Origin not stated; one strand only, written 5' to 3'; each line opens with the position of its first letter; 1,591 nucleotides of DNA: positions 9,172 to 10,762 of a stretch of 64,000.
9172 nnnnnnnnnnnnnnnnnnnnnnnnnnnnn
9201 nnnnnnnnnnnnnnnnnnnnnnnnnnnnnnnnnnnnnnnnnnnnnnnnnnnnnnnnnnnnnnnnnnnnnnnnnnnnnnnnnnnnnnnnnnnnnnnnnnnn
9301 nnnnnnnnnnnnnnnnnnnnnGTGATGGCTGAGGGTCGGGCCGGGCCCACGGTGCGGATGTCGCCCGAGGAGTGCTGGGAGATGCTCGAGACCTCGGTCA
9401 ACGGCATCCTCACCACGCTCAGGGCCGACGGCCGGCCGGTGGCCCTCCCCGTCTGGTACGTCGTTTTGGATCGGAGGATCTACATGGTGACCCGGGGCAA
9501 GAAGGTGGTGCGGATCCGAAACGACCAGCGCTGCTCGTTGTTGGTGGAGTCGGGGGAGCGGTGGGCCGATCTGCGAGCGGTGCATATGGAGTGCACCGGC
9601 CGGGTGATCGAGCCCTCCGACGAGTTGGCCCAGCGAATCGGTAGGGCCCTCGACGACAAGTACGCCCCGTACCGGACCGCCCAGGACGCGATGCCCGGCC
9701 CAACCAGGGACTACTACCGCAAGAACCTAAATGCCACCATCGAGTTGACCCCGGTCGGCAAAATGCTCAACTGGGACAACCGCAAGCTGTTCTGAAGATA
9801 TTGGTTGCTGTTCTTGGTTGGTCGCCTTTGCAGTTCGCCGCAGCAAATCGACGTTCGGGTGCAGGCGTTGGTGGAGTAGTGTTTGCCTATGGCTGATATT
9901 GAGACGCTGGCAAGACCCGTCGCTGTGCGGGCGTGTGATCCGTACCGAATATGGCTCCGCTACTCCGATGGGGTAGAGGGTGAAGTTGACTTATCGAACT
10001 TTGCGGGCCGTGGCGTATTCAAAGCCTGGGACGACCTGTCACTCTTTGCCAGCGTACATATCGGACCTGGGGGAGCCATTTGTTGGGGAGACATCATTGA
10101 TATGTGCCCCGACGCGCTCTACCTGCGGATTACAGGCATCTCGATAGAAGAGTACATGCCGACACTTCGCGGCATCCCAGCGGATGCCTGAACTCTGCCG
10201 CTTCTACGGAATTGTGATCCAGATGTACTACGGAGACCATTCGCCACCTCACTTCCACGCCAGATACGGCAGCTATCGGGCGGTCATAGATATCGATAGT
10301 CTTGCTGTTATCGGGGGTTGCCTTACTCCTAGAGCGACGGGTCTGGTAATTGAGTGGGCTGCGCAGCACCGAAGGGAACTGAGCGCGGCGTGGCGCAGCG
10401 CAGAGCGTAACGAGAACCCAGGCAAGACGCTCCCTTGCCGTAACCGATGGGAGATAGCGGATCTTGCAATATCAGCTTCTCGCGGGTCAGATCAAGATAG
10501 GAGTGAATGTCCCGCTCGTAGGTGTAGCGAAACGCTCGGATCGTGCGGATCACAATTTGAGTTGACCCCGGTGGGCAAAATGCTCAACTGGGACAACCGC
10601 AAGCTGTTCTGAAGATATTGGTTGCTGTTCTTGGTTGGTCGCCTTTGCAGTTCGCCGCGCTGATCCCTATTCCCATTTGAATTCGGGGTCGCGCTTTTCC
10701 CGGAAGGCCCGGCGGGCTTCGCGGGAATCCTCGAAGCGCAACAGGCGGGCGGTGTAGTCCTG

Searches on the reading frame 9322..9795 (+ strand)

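Call 53: search_protein_families(library=pfam, proteins=[window:9322-9795:+], max_evalue=0.001)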
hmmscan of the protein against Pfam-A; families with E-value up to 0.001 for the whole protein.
window:9322-9795:+ (157 aa): 2 families
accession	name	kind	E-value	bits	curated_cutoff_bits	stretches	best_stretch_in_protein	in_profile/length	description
PF01243.27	PNPOx_N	-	4.2e-10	40.5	28.1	1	15-123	2-101/120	Pyridoxamine 5'-phosphate oxidase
PF12900.13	Pyridox_ox_2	-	8.6e-07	29.5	27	1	15-121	2-114/140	Pyridoxamine 5'-phosphate oxidase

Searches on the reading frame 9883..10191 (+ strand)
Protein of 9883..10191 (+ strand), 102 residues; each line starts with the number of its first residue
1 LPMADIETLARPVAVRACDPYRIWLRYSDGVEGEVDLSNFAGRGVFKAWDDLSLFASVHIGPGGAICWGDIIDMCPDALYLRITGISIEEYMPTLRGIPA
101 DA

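Call 53: search_protein_families(library=pfam, proteins=[window:9883-10191:+], max_evalue=0.001)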
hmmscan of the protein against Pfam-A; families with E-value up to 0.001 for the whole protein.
window:9883-10191:+ (102 aa): 1 family
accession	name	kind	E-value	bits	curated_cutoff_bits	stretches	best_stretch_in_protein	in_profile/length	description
PF10387.14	DUF2442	-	4.3e-12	46.5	23.9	1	13-83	2-70/72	Protein of unknown function (DUF2442)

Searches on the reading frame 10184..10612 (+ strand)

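Call 53: search_protein_families(library=pfam, proteins=[window:10184-10612:+], max_evalue=0.001)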
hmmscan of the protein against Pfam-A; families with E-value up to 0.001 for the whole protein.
window:10184-10612:+ (142 aa): 1 family
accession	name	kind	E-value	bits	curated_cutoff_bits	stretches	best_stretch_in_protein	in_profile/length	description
PF13711.11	DUF4160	-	3.1e-19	69.3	23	1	9-70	1-64/65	Domain of unknown function (DUF4160)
